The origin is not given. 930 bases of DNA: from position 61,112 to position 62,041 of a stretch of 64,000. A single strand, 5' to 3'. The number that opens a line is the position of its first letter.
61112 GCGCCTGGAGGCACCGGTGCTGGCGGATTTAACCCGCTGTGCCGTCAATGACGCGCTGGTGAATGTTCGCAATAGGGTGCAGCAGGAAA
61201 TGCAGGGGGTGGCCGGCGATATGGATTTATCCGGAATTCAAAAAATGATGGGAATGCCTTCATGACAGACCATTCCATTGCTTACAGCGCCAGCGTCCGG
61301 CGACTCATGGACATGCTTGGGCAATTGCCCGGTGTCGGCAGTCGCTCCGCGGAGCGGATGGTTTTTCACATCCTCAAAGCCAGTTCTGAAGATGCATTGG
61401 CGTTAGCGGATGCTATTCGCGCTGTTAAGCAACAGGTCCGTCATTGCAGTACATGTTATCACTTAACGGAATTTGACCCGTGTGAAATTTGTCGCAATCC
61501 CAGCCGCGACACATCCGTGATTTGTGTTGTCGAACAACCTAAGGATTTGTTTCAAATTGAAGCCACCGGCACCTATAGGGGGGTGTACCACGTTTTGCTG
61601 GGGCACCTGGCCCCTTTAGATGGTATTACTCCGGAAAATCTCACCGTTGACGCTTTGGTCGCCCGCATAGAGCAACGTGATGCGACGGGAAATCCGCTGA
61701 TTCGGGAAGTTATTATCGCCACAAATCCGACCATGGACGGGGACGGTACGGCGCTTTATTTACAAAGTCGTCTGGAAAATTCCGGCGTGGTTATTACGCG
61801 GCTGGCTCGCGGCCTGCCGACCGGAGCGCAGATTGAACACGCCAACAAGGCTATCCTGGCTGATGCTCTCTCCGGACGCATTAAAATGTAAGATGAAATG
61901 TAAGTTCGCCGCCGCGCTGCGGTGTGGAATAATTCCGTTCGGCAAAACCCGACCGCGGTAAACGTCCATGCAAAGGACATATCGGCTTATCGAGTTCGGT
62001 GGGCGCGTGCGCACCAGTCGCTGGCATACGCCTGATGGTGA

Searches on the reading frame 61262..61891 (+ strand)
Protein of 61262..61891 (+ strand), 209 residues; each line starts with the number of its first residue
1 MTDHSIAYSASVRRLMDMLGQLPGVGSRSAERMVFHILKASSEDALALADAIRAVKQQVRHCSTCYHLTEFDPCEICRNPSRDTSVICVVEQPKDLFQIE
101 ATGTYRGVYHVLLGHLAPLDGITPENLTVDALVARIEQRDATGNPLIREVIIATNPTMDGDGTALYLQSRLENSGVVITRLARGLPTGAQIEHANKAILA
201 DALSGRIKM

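Call 92: list_cluster_members(proteins=[window:61262-61891:+, window:60915-61265:+, window:53586-55472:+, window:46347-47480:+, window:50917-52482:+, window:43679-44689:+, window:28986-30401:+, window:30560-32389:+])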
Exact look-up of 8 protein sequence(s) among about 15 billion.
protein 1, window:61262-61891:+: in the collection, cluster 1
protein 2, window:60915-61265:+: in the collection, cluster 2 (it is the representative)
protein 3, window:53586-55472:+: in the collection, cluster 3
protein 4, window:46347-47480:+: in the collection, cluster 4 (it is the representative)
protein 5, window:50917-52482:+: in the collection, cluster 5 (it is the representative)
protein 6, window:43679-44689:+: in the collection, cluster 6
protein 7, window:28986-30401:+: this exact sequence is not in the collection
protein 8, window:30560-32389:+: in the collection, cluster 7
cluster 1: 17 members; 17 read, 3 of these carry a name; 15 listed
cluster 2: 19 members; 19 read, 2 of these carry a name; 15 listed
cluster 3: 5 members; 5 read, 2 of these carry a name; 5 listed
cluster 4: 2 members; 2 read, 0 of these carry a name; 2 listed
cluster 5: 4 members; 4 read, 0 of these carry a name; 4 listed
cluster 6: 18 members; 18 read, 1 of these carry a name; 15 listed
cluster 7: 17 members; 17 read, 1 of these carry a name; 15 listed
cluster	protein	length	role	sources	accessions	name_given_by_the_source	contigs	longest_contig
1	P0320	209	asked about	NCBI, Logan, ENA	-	-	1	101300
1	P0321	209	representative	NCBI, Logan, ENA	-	-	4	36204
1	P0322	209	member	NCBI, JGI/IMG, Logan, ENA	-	recombination protein RecR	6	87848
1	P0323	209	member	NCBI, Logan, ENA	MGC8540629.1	MAG: recombination mediator RecR [Phycisphaerae bacterium]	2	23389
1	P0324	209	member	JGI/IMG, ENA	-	recombination protein RecR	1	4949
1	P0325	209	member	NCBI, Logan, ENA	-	-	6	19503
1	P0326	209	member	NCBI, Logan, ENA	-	-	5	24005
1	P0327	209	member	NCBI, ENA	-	-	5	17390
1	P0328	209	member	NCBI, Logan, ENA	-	-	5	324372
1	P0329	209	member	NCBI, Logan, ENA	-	-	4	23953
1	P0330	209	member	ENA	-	-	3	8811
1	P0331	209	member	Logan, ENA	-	-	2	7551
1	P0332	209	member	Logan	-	-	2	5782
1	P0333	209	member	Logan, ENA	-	-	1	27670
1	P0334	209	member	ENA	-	-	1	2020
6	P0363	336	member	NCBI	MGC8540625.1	MAG: Gfo/Idh/MocA family protein [Phycisphaerae bacterium]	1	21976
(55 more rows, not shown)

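Call 93: find_encoding_contigs(protein=P0363, flank=10000, max_places=3)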
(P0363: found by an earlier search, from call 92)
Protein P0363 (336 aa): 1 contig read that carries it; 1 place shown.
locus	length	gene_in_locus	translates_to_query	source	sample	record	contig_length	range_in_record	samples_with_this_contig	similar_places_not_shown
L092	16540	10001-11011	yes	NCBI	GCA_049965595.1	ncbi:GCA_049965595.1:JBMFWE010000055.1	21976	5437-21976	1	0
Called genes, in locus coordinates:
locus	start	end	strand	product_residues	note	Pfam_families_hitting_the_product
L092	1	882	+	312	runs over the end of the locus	PF02749:QRPTase_N, PF01729:QRPTase_C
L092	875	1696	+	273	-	PF03099:BPL_LplA_LipB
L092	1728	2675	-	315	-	PF02311:AraC_binding, PF00440:TetR_N (faint), PF12833:HTH_18, PF00165:HTH_AraC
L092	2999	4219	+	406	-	PF06379:RhaT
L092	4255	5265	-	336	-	PF13243:SQHop_cyclase_C (faint)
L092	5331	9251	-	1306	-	-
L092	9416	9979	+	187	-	PF13453:Zn_ribbon_TFIIB (weak)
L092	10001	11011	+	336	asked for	PF01408:GFO_IDH_MocA, PF22725:GFO_IDH_MocA_C3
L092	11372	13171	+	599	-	PF01120:Alpha_L_fucos, PF16757:Fucosidase_C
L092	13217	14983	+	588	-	PF13177:DNA_pol3_delta2, PF13604:AAA_30 (faint), PF00004:AAA, PF22608:DNAX_ATPase_lid, PF12169:DNA_pol3_gamma3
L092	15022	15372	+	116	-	PF02575:YbaB_DNA_bd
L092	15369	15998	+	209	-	PF21176:RecR_HhH, PF02132:RecR_ZnF, PF13662:Toprim_4, PF01751:Toprim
